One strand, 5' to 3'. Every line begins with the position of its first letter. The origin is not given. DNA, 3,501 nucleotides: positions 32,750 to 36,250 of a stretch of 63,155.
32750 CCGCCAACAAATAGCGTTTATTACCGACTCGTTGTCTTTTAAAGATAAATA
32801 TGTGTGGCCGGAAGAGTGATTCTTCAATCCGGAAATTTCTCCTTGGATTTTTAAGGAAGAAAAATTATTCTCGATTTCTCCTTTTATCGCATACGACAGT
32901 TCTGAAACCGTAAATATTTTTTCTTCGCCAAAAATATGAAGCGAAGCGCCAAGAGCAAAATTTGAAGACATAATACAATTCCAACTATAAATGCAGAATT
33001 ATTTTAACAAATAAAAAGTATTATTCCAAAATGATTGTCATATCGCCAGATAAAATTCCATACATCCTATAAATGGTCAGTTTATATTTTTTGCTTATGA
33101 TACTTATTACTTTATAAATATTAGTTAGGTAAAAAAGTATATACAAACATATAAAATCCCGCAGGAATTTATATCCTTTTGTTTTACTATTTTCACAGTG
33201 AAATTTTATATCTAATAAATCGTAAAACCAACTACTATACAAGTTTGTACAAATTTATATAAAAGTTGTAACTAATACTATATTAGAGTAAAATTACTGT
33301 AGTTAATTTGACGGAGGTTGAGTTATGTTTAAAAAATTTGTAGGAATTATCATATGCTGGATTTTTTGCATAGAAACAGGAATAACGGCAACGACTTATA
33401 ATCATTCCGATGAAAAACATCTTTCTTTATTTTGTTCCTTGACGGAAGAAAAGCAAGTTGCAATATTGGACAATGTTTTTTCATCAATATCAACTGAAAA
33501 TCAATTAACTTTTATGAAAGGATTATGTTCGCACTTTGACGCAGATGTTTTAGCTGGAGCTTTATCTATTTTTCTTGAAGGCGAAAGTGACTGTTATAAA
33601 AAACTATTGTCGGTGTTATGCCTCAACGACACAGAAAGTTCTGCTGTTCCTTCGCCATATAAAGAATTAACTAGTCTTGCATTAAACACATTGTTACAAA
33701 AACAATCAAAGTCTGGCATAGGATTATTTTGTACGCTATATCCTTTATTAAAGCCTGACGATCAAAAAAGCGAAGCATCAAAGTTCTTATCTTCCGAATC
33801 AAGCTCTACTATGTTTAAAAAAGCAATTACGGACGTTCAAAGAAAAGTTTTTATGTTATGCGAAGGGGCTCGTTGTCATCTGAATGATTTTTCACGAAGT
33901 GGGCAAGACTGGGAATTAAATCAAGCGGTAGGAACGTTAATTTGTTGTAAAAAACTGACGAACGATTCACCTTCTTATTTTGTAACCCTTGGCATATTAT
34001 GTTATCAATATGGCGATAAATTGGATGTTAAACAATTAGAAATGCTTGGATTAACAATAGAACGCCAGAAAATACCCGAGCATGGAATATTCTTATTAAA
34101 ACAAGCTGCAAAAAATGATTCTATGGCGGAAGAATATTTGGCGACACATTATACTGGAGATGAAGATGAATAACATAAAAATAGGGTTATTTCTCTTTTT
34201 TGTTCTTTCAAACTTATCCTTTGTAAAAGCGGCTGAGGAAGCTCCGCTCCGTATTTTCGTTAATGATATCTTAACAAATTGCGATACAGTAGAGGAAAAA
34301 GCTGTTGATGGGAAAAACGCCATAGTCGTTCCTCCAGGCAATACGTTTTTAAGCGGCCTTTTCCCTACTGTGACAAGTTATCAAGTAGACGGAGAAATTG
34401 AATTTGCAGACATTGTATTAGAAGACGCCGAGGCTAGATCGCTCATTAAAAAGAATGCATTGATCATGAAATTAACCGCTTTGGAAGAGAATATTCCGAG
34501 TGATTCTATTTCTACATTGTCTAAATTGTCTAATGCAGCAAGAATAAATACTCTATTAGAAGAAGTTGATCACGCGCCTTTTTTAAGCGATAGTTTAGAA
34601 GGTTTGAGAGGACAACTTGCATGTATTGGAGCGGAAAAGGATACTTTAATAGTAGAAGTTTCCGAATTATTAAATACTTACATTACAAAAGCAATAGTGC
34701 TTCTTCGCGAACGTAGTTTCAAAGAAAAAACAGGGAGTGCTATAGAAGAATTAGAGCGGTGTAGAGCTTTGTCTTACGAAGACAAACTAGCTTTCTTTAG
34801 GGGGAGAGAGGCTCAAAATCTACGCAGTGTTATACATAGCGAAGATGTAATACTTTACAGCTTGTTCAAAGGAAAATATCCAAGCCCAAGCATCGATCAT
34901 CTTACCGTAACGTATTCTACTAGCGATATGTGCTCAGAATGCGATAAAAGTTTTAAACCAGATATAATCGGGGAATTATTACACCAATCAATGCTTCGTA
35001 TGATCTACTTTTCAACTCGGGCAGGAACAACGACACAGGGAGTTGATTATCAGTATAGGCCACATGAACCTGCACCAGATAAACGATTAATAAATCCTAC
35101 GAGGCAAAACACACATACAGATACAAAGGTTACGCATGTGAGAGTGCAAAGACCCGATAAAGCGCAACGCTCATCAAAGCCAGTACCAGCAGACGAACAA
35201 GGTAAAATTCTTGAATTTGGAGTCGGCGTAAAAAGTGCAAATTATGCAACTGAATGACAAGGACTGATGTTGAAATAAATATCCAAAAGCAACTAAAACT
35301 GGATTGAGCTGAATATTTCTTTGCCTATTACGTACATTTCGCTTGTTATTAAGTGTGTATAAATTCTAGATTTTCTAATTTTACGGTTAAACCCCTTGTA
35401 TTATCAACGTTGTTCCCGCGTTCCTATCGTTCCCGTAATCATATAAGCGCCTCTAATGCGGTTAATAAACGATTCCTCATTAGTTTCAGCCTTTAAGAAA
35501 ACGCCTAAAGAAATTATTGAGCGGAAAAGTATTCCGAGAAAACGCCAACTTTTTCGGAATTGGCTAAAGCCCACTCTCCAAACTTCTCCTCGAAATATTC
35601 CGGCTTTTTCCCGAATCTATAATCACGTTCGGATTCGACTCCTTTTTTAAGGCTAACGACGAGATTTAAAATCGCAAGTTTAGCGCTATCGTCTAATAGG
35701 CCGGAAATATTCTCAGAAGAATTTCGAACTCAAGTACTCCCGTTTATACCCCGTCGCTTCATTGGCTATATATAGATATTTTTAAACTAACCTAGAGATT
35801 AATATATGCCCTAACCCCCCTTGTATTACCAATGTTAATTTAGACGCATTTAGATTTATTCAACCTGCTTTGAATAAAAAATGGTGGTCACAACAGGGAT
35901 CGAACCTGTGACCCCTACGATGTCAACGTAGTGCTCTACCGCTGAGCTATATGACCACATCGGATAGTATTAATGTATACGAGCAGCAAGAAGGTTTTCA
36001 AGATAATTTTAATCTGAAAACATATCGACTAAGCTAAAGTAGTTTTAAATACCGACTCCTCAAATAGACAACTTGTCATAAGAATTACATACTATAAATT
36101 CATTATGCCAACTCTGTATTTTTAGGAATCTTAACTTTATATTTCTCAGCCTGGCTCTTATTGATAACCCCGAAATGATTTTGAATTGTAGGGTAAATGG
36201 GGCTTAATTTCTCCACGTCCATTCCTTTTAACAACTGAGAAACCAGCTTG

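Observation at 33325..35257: Coupled pair of Sec-exported orphan proteins; the second has a zinc-deaminase-like HxE...CxxC signature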

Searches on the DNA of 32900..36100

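Call 59: search_rna_families(source=window, start=32900, end=36100, threshold=evalue, max_evalue=1)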
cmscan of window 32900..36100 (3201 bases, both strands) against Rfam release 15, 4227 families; matches with E-value up to 1: 4.
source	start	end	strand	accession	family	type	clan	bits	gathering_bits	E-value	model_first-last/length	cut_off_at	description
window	35885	35956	-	RF00005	tRNA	Gene; tRNA;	CL00001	69.7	29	1.9e-14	1-71/71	no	tRNA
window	35778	35920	+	RF02194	HPnc0260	Gene; antisense;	-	45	59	0.0041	1-156/156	no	Bacterial antisense RNA HPnc0260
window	35972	36081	-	RF00394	SNORA4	Gene; snRNA; snoRNA; HACA-box;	CL00023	25.8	56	0.66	1-141/141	no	Small nucleolar RNA SNORA4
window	35884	35956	+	RF04354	Plastid-ycf2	Cis-reg;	-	23.3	65.7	0.12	1-75/75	no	Plastid-ycf2 5UTR RNA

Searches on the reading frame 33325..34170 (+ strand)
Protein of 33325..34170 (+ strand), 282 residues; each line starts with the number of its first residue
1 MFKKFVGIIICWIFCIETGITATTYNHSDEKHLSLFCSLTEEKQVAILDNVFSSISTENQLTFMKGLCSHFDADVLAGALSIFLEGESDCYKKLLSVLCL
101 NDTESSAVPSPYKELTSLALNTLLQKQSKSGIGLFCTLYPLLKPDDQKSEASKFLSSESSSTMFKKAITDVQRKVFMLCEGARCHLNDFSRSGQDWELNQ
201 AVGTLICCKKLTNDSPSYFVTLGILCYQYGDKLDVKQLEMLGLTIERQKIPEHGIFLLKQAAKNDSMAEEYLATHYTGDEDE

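Call 4: search_protein_families(library=pfam, proteins=[window:33325-34170:+], max_evalue=10)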
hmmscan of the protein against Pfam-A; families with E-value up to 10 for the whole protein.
window:33325-34170:+ (282 aa): 0 families

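Call 5: search_protein_families(library=ncbifam, proteins=[window:33325-34170:+], max_evalue=10)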
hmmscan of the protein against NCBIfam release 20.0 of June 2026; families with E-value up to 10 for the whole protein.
window:33325-34170:+ (282 aa): 2 families
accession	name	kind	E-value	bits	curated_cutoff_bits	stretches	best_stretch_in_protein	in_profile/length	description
NF011081.0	PRK14508.1-4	equivalog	0.15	10.4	556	1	89-123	57-89/529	4-alpha-glucanotransferase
NF005592.0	PRK07322.1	subfamily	0.16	11.4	143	1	41-89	119-163/180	adenine phosphoribosyltransferase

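Call 11: find_homologous_proteins(query=window:33325-34170:+, max_evalue=0.01)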
Query window:33325-34170:+ (282 aa): 1 proteins with E <= 0.01 among 1400 candidates.
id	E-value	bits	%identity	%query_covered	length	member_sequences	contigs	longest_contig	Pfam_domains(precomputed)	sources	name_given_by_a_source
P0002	2.8e-185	632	100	100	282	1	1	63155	-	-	-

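Call 22: search_protein_families(library=padloc, proteins=[window:33325-34170:+], max_evalue=10)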
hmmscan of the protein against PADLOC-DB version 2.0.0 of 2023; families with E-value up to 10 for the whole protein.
window:33325-34170:+ (282 aa): 0 families

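Call 49: search_solved_structures(query=A3, max_evalue=10, show_alignments=2)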
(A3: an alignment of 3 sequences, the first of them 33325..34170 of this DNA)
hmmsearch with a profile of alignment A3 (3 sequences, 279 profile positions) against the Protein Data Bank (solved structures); distinct sequences matched with E-value up to 10: 7.
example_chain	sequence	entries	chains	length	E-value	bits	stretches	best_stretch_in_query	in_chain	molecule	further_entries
8v3b_a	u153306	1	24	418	0.26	14.3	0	247-270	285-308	O43_129_+4 component B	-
3jcm_G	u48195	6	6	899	0.28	14.1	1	97-195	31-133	Pre-mRNA-splicing factor 6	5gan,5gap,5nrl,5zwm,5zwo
8gtk_A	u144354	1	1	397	0.67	12.9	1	135-207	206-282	GSDMB isoform-1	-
21am_D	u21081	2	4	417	0.95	12.4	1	40-207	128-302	Gasdermin-B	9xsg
8efp_C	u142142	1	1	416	0.97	12.4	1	40-207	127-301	Gasdermin-B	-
4jph_A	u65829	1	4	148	1.1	12.1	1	107-161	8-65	Gremlin-2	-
5hk5_E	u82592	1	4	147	1.2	12.1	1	107-161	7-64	Gremlin-2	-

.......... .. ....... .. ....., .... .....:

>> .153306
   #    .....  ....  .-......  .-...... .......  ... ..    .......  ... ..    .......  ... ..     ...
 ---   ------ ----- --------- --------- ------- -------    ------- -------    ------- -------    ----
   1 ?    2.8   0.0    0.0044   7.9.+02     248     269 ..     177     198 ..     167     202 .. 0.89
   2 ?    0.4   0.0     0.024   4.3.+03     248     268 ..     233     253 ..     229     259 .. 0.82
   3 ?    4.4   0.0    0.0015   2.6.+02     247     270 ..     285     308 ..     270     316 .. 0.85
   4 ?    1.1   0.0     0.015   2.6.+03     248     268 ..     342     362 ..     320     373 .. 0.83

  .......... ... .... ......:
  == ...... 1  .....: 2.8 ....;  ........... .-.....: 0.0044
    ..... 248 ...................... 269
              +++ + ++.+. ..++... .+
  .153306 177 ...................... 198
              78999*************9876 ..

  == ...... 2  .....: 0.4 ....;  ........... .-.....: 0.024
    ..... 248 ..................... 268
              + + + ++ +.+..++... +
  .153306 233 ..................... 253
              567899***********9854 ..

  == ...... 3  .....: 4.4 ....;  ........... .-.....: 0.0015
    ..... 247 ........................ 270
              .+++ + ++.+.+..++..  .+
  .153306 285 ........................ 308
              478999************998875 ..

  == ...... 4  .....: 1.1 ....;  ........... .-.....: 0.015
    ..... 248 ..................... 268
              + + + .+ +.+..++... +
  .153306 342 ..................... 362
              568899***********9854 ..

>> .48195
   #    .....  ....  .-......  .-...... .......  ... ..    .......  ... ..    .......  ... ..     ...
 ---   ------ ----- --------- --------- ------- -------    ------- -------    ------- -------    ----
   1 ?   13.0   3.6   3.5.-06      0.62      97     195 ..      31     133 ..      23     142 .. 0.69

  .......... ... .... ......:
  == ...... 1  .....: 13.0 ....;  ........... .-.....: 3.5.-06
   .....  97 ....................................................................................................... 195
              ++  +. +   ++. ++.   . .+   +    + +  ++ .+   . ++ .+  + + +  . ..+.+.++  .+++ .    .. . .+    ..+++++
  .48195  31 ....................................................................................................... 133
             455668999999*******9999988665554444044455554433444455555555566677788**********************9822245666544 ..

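Call 75: search_protein_families(library=pfam, alignment_id=A5, max_evalue=10)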
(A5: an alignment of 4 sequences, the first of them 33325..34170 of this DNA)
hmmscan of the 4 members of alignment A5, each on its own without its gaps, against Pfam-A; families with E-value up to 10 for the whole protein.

A. member 1, window:33325-34170:+ (282 aa): 0 families

B. families by the number of members that match (of 4 scanned): 5 families
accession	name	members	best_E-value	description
PF12765.13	Cohesin_HEAT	1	0.028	HEAT repeat associated with sister chromatid cohesion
PF21040.3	CEP104-like_TOG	1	0.039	Centrosomal protein CEP104-like, TOG domain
PF02159.20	Oest_recep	1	0.11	Oestrogen receptor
PF25375.1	Lin-15B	1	0.23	Lin-15B-like domain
PF03304.18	Mlp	1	0.32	Mlp lipoprotein family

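Call 80: search_protein_families(library=phrogs, proteins=[window:33325-34170:+], max_evalue=1)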
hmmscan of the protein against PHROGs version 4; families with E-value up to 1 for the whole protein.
window:33325-34170:+ (282 aa): 0 families
